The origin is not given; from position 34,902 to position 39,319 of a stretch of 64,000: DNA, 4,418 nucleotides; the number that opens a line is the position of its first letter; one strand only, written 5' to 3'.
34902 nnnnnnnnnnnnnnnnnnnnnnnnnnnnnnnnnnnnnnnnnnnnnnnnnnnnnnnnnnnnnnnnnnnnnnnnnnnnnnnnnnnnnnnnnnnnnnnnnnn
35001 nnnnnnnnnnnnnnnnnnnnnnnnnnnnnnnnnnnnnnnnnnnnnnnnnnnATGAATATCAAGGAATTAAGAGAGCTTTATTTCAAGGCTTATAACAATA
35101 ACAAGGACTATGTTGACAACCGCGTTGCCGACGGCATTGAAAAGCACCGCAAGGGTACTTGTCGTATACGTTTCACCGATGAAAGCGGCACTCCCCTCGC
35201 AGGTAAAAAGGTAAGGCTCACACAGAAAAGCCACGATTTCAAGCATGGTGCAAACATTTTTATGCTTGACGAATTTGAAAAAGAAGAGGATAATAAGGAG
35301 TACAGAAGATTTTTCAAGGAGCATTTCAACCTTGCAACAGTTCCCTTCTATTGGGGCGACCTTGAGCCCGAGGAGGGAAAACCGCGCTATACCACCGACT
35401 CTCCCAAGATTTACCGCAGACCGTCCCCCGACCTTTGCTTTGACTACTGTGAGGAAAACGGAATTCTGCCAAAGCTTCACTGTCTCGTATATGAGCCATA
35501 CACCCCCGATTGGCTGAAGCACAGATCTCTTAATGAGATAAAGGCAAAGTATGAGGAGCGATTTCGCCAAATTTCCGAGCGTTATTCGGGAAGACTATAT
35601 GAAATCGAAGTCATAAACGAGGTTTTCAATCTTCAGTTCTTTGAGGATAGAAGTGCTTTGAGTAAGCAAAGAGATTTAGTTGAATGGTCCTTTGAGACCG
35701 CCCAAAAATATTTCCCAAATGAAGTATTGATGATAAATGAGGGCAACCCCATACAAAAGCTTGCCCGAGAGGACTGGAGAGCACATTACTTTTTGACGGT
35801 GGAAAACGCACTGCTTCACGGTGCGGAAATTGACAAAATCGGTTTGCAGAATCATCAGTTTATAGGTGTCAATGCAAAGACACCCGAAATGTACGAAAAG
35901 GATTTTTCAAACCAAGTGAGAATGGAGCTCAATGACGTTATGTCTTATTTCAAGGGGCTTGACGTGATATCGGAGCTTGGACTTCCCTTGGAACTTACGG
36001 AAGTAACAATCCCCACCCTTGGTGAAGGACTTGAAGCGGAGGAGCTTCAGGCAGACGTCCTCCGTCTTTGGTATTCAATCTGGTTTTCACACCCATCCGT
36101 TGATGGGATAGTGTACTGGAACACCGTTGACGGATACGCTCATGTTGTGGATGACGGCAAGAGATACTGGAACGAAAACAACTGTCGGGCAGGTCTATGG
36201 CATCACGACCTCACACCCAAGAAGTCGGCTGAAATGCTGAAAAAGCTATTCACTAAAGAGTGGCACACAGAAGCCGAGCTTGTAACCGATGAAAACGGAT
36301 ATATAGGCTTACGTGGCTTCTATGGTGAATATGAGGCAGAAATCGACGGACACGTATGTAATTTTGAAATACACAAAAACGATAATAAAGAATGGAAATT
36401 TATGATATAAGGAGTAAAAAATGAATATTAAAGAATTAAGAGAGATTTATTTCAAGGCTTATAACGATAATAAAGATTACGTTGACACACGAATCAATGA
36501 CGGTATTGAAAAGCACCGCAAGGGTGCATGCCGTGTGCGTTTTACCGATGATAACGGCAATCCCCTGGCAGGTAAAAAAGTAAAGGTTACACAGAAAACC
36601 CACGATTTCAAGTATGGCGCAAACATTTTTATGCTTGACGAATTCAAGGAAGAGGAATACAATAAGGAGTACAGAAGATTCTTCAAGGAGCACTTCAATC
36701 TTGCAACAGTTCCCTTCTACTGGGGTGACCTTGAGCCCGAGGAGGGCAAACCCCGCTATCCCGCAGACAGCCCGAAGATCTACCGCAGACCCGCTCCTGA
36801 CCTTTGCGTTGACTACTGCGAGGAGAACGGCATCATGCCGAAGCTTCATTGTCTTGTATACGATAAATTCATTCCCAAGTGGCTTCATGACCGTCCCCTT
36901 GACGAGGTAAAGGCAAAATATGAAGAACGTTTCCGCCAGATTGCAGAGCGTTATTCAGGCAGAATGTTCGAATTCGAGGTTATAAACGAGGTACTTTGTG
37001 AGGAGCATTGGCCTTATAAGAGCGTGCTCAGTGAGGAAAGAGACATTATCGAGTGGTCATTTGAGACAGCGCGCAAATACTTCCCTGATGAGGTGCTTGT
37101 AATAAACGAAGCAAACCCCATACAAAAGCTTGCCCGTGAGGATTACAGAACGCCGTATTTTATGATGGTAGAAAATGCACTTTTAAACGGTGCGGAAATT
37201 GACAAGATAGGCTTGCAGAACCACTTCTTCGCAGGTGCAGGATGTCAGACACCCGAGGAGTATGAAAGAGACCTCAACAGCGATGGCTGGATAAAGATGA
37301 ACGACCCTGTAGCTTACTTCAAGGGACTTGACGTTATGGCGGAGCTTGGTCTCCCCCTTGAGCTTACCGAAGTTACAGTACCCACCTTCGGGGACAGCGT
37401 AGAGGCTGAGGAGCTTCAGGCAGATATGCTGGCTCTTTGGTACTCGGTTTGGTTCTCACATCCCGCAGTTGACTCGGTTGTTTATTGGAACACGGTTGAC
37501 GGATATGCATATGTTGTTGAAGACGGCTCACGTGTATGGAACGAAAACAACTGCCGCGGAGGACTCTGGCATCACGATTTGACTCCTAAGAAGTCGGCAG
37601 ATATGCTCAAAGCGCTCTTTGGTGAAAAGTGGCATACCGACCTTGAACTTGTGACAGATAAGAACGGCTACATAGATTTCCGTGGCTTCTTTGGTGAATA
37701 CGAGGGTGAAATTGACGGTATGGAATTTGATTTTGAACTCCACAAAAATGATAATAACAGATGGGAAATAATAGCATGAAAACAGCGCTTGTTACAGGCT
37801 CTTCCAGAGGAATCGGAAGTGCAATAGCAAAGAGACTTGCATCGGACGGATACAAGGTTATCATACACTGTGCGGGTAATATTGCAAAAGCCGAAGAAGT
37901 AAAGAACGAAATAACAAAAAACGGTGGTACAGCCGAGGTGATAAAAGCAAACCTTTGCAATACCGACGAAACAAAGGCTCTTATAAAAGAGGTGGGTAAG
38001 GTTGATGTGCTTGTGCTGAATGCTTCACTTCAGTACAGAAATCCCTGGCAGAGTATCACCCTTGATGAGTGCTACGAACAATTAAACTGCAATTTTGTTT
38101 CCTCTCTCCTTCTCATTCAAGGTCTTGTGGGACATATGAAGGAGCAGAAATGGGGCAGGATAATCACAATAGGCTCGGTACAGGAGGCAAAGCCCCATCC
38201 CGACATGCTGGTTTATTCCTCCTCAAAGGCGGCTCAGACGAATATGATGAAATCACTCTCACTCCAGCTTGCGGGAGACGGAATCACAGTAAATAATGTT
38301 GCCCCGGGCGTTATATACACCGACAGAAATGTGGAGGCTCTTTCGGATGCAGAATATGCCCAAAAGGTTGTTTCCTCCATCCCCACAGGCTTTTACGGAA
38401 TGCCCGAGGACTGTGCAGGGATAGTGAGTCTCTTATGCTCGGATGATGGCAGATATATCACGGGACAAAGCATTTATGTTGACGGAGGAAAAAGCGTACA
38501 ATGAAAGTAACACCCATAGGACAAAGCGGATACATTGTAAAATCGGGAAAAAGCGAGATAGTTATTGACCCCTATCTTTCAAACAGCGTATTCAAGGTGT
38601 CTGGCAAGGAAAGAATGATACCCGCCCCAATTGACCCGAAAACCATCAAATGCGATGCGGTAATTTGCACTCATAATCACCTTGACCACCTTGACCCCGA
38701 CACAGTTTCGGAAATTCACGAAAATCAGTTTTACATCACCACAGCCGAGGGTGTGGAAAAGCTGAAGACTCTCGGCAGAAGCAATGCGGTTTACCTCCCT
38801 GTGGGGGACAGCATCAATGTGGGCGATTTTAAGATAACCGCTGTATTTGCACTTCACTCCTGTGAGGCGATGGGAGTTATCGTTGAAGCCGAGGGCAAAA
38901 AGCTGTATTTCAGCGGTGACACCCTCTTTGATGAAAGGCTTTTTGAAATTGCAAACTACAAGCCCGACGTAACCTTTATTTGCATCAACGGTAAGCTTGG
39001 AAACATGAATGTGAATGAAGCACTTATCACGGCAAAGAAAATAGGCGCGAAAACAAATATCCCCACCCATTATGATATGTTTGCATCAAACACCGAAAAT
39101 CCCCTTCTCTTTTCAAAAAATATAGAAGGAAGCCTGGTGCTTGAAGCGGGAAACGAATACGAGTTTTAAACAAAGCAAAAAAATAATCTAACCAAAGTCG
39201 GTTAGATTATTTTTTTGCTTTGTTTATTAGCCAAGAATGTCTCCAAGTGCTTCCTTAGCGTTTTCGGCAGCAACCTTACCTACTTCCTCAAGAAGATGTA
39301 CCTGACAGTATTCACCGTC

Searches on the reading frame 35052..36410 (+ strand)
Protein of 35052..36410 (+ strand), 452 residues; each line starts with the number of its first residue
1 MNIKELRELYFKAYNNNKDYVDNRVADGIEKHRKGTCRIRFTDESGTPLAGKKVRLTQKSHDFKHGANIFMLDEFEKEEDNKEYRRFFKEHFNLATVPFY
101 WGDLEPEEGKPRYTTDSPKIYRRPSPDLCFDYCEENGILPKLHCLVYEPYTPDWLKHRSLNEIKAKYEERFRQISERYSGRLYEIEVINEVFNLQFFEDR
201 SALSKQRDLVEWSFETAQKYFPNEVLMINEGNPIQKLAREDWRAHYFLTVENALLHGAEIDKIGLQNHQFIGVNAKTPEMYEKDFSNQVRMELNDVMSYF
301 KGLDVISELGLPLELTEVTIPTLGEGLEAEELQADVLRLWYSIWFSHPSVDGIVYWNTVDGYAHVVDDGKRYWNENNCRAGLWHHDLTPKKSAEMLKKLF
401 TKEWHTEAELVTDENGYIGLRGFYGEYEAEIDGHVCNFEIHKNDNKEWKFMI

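Call 56: search_protein_families(library=pfam, max_evalue=1e-8, proteins=[window:35052-36410:+])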
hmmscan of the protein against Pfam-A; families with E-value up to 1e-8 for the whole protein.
window:35052-36410:+ (452 aa): 1 family
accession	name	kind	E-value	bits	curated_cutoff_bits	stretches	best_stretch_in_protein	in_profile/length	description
PF00331.26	Glyco_hydro_10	-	5.8e-23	82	22.1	1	81-390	25-302/311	Glycosyl hydrolase family 10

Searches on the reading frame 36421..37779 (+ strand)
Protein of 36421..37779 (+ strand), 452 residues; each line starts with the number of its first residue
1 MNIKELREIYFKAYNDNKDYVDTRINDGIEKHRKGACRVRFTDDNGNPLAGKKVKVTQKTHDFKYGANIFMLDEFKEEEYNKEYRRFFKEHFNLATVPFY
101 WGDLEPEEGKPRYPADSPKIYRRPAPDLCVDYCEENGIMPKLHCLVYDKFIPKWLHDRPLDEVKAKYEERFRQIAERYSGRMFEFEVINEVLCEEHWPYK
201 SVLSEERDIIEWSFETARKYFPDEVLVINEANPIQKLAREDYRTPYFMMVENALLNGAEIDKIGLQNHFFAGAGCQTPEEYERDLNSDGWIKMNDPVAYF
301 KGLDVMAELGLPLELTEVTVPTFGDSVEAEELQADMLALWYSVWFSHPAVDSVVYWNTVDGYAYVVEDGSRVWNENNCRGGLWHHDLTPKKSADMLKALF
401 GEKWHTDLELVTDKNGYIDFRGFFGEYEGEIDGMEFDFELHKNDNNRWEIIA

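Call 56: search_protein_families(library=pfam, max_evalue=1e-8, proteins=[window:36421-37779:+])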
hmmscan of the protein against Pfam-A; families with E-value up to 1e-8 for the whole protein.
window:36421-37779:+ (452 aa): 1 family
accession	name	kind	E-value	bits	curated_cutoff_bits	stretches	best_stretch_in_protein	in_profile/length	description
PF00331.26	Glyco_hydro_10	-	2.6e-25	89.7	22.1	1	83-376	27-298/311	Glycosyl hydrolase family 10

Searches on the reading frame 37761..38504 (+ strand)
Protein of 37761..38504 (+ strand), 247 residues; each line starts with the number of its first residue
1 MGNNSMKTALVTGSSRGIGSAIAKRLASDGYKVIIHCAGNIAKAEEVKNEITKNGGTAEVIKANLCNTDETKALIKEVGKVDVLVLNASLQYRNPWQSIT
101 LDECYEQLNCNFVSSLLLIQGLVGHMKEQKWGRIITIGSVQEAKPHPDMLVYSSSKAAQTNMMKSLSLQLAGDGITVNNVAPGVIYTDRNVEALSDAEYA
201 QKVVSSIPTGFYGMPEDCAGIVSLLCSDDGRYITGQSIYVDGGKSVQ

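Call 56: search_protein_families(library=pfam, max_evalue=1e-8, proteins=[window:37761-38504:+])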
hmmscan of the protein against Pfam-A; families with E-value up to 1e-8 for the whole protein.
window:37761-38504:+ (247 aa): 2 families
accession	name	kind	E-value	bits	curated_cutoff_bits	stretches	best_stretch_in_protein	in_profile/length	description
PF00106.31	adh_short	-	1.5e-47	162.1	26.6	1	7-193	1-190/195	short chain dehydrogenase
PF13561.12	adh_short_C2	-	2.3e-44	152.2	27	1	15-243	5-234/236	Enoyl-(Acyl carrier protein) reductase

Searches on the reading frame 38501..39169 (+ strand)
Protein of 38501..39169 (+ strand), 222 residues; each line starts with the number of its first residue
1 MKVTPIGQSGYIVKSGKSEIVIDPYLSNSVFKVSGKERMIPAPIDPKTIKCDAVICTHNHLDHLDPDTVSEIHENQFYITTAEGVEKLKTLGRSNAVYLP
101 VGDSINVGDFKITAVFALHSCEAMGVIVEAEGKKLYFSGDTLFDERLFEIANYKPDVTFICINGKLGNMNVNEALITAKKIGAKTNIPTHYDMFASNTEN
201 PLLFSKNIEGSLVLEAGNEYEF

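Call 56: search_protein_families(library=pfam, max_evalue=1e-8, proteins=[window:38501-39169:+])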
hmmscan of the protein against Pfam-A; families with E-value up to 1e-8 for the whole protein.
window:38501-39169:+ (222 aa): 2 families
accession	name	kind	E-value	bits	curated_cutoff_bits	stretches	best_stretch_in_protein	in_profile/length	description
PF12706.13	Lactamase_B_2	-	2.5e-19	70.1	27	1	20-191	3-200/200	Beta-lactamase superfamily domain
PF13483.12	Lactamase_B_3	-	5.4e-12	46.4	24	1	3-190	2-160/160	Beta-lactamase superfamily domain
